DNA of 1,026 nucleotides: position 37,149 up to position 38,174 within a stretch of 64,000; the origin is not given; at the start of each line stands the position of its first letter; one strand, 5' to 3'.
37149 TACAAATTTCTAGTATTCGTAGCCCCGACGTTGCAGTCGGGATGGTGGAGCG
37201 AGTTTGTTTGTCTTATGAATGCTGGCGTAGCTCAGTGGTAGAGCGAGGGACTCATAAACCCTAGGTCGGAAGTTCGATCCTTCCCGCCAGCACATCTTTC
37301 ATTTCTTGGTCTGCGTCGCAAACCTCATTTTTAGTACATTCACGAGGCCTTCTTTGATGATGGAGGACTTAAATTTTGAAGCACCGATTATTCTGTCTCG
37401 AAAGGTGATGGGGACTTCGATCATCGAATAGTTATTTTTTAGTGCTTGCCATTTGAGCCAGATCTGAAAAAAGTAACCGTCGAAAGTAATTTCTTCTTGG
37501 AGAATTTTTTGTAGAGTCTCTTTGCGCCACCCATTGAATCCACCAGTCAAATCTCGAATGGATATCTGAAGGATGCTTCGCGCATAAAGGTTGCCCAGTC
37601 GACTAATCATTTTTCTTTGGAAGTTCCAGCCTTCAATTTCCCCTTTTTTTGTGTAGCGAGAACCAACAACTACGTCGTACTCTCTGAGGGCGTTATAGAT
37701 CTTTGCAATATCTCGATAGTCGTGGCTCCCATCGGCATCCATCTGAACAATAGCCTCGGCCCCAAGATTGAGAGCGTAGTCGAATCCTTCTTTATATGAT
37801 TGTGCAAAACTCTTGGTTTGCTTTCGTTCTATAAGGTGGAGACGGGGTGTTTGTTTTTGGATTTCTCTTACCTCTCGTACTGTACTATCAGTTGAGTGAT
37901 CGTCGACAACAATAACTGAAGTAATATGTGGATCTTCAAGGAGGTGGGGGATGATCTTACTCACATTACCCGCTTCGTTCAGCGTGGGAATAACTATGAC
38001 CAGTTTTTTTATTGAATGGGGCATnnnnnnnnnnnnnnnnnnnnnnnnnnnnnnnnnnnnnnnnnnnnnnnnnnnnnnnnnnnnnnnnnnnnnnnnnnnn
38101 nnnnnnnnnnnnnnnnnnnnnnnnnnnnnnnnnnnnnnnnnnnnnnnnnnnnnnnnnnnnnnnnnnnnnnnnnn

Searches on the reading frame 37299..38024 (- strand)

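Call 70: search_protein_families(library=pfam, proteins=[window:37299-38024:-], max_evalue=0.00001)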
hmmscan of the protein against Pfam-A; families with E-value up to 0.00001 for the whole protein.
window:37299-38024:- (241 aa): 1 family
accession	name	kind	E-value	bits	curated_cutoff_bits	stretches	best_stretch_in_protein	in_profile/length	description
PF00535.33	Glycos_transf_2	-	7e-23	81.8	23.3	1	10-174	2-167/168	Glycosyl transferase family 2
